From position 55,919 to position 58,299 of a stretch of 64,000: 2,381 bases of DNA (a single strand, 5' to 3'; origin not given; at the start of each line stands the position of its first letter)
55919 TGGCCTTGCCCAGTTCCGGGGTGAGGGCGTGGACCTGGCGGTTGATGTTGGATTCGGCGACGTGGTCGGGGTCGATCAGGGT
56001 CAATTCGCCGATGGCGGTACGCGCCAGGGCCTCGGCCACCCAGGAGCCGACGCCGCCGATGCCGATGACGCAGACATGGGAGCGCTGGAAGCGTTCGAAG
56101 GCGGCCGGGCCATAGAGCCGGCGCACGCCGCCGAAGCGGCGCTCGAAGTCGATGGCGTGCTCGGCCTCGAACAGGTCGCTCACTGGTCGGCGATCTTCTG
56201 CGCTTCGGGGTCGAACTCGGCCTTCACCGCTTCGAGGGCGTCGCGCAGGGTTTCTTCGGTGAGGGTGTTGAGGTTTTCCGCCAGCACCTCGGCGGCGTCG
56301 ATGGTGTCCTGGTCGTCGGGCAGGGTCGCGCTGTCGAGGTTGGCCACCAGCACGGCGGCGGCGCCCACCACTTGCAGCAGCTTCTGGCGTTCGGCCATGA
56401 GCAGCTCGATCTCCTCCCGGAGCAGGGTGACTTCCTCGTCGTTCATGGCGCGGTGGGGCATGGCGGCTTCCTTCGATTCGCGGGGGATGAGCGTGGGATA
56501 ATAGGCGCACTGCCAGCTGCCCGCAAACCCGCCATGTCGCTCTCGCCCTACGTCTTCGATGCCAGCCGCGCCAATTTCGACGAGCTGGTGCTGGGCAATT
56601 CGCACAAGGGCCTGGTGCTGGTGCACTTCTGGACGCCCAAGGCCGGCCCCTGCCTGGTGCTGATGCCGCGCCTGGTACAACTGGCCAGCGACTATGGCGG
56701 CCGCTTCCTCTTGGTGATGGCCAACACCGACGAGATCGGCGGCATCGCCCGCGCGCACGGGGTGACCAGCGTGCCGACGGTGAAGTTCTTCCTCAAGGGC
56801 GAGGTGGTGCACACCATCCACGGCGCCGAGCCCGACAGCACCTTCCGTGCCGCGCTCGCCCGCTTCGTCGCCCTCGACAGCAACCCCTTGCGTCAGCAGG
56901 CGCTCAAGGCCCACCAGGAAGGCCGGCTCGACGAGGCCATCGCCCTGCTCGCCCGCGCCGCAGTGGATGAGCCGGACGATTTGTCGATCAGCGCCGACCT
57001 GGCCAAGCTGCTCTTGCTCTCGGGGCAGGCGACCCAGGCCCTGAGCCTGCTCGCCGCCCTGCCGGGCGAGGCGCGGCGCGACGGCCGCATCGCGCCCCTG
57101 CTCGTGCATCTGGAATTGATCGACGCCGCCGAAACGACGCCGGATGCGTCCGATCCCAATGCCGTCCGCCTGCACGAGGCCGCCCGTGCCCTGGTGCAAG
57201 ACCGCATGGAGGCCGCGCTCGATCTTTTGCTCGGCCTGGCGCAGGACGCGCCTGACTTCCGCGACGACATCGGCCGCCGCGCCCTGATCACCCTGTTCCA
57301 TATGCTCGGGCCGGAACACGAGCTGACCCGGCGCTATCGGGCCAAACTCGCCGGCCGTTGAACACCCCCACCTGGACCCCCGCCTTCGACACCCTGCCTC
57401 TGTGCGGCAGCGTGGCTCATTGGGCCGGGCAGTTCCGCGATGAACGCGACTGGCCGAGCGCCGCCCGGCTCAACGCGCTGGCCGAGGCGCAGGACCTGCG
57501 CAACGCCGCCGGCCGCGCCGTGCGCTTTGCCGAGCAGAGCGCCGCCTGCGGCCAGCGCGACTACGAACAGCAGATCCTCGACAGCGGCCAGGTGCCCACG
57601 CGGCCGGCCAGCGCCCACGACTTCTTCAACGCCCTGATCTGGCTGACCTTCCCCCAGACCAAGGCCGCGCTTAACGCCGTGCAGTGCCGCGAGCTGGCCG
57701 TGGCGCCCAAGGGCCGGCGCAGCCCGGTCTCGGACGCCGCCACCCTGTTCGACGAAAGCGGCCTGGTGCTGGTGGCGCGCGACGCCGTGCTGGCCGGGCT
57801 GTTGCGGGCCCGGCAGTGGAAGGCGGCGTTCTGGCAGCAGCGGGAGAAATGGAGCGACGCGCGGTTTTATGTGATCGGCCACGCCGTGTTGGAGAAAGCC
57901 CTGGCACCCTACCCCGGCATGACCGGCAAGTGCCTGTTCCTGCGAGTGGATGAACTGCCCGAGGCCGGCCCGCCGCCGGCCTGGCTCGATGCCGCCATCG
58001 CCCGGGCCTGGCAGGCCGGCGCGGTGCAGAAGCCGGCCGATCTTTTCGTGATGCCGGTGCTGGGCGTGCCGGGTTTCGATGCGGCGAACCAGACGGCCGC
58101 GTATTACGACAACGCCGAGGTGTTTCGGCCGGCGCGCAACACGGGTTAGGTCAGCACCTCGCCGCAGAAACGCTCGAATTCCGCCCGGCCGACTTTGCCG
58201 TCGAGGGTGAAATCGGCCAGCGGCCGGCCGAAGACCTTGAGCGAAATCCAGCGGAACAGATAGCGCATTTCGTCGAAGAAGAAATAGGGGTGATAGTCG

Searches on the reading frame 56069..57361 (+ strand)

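Call 95: search_protein_families(library=pfam, proteins=[window:56069-57361:+], max_evalue=0.00001)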
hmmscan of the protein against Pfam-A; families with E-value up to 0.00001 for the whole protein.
window:56069-57361:+ (430 aa): 3 families
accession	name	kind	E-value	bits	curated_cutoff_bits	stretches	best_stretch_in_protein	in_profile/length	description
PF00085.26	Thioredoxin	-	5.6e-14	52.4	23.5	1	165-263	5-101/103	Thioredoxin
PF14561.12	TPR_20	-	1.4e-13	51.4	25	1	360-428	18-86/90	Tetratricopeptide repeat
PF14559.12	TPR_19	-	1.7e-09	38.3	25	1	282-345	2-65/68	Tetratricopeptide repeat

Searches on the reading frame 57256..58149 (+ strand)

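Call 95: search_protein_families(library=pfam, proteins=[window:57256-58149:+], max_evalue=0.00001)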
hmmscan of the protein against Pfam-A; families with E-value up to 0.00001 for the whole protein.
window:57256-58149:+ (297 aa): 1 family
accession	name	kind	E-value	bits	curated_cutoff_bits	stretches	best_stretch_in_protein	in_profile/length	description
PF11227.13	DUF3025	-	9e-65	218.8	25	1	89-294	1-213/213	Protein of unknown function (DUF3025)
